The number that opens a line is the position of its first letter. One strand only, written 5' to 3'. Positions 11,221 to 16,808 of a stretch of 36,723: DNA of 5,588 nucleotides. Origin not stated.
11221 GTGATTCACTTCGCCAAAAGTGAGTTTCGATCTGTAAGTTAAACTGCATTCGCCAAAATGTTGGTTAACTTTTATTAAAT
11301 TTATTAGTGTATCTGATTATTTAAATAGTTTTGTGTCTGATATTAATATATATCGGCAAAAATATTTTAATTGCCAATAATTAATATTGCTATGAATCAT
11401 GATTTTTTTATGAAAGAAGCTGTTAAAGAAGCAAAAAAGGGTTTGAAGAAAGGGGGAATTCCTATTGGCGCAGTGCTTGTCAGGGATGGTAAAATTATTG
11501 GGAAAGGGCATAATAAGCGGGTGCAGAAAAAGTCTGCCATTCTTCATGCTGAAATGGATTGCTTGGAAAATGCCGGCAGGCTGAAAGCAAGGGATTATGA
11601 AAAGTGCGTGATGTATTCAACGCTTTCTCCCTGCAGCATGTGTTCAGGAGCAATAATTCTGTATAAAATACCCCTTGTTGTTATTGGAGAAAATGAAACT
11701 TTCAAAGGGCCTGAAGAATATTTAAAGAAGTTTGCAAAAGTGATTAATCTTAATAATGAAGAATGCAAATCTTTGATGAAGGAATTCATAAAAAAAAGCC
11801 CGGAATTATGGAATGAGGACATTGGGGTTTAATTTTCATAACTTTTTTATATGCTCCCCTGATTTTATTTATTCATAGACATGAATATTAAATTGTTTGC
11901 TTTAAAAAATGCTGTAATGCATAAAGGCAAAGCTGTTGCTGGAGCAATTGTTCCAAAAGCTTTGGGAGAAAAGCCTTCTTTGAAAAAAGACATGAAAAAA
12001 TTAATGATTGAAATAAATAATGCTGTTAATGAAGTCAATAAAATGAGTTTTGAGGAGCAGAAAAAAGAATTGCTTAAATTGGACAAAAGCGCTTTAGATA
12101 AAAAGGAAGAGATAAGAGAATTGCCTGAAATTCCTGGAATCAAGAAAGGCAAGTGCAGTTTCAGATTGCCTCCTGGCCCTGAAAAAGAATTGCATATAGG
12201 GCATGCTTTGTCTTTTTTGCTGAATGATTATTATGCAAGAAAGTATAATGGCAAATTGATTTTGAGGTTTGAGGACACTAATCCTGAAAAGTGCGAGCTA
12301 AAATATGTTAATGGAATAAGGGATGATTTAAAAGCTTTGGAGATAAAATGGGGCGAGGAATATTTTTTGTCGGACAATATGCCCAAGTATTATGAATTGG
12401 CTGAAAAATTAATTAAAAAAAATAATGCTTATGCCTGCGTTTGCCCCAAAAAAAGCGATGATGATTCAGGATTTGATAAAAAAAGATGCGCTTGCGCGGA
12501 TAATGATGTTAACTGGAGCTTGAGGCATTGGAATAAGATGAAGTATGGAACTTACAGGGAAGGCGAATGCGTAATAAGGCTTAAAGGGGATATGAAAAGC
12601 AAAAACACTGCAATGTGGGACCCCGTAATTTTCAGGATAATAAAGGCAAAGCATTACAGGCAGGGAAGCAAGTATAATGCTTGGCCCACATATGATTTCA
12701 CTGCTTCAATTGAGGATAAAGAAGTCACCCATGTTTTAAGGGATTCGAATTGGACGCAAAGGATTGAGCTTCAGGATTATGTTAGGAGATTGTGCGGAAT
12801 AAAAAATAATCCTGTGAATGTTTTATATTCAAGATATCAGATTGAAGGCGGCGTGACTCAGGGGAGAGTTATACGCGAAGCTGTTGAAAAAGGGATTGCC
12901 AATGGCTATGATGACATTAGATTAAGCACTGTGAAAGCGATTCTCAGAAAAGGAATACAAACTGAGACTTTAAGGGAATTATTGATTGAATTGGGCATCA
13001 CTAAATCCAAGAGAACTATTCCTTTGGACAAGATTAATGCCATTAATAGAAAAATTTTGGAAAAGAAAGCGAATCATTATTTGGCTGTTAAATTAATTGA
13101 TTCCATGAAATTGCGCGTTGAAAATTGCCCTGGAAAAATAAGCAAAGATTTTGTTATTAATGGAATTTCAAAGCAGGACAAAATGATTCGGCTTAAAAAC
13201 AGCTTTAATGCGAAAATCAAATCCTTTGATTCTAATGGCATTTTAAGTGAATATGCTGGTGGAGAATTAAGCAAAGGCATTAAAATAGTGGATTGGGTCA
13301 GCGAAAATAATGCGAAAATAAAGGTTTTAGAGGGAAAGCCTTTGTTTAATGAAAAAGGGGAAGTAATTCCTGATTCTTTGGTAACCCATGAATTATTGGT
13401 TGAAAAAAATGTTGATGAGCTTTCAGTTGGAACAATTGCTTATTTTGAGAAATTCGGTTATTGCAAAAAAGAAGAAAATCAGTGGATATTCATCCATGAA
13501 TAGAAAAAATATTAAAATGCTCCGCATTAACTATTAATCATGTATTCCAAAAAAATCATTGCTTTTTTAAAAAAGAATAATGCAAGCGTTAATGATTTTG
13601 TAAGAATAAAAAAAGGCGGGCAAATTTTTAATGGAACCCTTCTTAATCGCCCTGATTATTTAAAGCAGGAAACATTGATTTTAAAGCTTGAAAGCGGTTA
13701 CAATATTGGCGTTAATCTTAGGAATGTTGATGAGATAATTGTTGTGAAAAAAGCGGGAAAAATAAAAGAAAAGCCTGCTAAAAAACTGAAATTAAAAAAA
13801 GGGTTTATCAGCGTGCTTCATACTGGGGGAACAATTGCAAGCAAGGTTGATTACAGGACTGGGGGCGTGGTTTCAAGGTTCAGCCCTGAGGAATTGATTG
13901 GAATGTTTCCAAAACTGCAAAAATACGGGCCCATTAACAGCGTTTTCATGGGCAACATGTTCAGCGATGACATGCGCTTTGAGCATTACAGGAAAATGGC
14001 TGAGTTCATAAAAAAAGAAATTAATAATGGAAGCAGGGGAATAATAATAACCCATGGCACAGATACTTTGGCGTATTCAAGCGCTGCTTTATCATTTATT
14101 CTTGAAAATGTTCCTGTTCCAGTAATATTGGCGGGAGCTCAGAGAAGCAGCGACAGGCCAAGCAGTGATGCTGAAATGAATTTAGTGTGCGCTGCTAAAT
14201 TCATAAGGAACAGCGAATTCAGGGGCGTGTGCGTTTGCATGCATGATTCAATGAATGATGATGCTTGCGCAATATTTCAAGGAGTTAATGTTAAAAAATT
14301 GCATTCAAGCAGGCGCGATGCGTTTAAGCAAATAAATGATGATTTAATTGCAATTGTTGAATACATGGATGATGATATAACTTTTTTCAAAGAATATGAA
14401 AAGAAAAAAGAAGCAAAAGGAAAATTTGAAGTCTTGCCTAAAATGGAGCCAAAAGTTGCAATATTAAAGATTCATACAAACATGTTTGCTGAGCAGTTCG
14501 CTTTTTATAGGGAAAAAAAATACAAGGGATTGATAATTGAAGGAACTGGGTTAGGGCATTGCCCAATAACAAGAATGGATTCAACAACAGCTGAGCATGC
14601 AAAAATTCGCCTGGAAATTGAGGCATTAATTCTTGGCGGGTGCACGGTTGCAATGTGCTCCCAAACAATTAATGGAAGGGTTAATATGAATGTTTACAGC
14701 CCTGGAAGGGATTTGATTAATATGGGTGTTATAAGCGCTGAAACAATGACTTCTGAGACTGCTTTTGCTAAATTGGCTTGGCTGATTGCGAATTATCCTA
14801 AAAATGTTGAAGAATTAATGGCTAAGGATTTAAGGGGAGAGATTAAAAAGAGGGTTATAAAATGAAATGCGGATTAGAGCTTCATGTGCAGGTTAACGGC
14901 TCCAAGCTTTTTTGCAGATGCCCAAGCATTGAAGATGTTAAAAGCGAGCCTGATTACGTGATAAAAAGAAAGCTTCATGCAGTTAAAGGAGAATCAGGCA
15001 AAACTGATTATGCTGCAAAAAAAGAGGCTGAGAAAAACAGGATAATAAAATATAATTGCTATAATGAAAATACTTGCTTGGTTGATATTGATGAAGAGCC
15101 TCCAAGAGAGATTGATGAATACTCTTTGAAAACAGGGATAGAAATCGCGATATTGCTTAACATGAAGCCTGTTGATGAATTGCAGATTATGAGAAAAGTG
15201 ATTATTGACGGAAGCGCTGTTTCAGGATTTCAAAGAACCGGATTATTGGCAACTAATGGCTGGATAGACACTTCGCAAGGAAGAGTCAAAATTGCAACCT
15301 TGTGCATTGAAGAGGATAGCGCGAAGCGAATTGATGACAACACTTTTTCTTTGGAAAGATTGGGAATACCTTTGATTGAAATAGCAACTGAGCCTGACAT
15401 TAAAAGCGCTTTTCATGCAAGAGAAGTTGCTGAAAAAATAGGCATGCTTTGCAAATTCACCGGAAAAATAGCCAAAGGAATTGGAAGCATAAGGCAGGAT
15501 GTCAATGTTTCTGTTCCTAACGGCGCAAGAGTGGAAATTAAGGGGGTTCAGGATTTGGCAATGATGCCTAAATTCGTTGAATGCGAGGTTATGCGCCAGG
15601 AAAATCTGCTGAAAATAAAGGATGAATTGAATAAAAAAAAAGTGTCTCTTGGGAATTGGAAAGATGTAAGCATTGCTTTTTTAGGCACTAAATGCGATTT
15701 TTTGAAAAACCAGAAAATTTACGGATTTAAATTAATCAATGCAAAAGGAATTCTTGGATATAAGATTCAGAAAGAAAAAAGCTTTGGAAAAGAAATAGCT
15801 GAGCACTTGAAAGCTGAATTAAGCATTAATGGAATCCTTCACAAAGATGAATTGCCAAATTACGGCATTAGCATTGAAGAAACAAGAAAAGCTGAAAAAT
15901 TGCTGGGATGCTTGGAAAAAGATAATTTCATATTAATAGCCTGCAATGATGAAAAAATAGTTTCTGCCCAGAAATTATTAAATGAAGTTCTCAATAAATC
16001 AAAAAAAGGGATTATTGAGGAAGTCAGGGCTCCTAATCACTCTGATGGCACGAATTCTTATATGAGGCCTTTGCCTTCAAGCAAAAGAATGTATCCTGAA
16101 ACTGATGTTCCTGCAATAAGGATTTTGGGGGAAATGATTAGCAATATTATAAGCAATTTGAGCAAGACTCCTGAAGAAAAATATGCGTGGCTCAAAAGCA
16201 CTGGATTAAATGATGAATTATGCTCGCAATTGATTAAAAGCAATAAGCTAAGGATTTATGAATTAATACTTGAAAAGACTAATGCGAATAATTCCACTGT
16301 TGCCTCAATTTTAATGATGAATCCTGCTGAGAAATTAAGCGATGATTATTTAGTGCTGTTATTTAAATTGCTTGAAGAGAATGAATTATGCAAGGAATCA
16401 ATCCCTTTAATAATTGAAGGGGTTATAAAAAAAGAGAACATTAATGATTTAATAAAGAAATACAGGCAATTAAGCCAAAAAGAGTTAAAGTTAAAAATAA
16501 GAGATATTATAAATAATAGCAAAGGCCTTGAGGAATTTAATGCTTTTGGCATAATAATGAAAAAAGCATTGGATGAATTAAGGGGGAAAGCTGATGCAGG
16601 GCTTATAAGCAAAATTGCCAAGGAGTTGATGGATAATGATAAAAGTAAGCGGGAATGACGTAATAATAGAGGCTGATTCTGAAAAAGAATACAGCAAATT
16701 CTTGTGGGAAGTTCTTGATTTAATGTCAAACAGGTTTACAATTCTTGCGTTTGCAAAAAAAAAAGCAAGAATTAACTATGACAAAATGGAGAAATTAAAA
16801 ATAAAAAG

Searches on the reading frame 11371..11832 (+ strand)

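Call 36: search_protein_families(library=pfam, proteins=[window:11371-11832:+], max_evalue=0.001)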
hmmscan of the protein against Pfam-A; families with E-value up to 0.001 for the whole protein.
window:11371-11832:+ (153 aa): 4 families
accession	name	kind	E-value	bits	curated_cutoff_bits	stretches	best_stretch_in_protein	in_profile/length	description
PF00383.29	dCMP_cyt_deam_1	-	6e-27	94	25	1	9-106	3-101/102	Cytidine and deoxycytidylate deaminase zinc-binding region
PF14437.12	MafB19-deam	-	5.5e-26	91.6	27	1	8-142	1-140/142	MafB19-like deaminase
PF14439.12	Bd3614-deam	-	1.1e-06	29.1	38.5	1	34-96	13-75/113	Bd3614-like deaminase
PF18750.7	SNAD4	-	5.6e-05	23.6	27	1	48-96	22-72/130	Secreted Novel AID/APOBEC-like Deaminase 4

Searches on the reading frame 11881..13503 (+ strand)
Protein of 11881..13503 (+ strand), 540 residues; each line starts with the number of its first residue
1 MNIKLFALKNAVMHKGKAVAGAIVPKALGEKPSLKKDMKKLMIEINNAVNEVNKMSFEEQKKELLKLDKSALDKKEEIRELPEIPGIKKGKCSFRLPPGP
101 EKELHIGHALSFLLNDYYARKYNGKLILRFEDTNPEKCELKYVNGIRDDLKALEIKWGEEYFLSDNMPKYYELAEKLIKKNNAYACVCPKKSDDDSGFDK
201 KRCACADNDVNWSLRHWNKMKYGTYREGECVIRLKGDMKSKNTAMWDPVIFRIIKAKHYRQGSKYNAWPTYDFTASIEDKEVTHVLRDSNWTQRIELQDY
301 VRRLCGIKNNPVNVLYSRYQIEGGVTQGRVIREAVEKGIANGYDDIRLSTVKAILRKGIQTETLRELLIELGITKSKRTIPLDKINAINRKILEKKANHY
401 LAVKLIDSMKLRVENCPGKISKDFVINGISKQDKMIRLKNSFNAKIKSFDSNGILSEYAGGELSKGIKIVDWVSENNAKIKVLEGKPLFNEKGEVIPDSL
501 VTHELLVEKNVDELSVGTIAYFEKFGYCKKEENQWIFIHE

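Call 36: search_protein_families(library=pfam, proteins=[window:11881-13503:+], max_evalue=0.001)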
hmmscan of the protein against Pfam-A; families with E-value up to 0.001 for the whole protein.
window:11881-13503:+ (540 aa): 2 families
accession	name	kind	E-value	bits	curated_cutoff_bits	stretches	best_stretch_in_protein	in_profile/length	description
PF00749.27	tRNA-synt_1c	-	1.8e-60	204.9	23.4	1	94-394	4-313/314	tRNA synthetases class I (E and Q), catalytic domain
PF20974.2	tRNA-synt_1c_C2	-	0.00078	20.5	23.9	0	469-529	1-67/69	tRNA synthetases class I (E and Q), anti-codon binding domain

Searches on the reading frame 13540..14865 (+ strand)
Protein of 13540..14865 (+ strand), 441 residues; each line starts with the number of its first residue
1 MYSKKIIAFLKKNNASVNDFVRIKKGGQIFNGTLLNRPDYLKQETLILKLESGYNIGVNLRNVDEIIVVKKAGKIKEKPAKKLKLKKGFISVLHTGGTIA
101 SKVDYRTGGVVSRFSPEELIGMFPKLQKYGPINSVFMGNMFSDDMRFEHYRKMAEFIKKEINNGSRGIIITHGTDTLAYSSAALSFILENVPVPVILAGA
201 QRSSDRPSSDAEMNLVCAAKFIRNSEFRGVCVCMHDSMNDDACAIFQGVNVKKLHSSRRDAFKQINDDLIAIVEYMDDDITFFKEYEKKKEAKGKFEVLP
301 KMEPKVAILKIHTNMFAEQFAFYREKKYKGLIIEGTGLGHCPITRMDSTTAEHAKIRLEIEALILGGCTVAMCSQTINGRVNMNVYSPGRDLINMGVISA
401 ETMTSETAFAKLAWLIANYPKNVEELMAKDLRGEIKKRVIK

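Call 36: search_protein_families(library=pfam, proteins=[window:13540-14865:+], max_evalue=0.001)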
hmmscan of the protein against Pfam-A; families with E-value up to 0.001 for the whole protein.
window:13540-14865:+ (441 aa): 3 families
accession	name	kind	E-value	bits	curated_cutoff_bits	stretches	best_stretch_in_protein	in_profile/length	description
PF00710.25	Asparaginase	-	7.7e-54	182.6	22.5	1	90-284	2-189/193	Asparaginase, N-terminal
PF17763.6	Asparaginase_C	-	4.9e-22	78.5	34.6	1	305-420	1-105/114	Glutaminase/Asparaginase C-terminal domain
PF18195.6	GatD_N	-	1.3e-14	53.7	25.7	1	16-68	2-53/54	GatD N-terminal domain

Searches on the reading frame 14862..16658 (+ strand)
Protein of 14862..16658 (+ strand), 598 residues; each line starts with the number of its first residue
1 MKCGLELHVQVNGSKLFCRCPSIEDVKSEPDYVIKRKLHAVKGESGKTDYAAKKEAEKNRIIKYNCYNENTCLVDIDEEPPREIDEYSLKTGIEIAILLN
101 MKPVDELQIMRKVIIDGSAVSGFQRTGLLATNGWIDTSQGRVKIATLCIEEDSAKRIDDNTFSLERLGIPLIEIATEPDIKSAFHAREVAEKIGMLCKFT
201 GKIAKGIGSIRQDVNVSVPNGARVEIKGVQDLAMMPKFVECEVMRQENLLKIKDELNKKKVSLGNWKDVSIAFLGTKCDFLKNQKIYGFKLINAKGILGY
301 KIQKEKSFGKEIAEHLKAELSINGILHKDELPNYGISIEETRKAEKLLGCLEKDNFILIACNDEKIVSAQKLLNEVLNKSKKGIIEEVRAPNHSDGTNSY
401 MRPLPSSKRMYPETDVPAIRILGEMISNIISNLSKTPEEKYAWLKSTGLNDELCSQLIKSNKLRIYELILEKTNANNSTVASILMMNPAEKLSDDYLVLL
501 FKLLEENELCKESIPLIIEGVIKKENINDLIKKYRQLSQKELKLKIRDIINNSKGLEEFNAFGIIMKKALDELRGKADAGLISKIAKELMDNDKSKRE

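Call 36: search_protein_families(library=pfam, proteins=[window:14862-16658:+], max_evalue=0.001)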
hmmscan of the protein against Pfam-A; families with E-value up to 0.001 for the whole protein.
window:14862-16658:+ (598 aa): 3 families
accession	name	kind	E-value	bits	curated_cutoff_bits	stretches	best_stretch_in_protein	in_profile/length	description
PF02934.20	GatB_N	-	9.9e-49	166.4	23.4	1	2-426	2-276/277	GatB/GatE catalytic domain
PF09424.15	YqeY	-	9.6e-05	22.9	27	1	531-589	83-142/143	Yqey-like protein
PF02938.19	GAD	-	0.00052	20.6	23.4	0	283-367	8-92/95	GAD domain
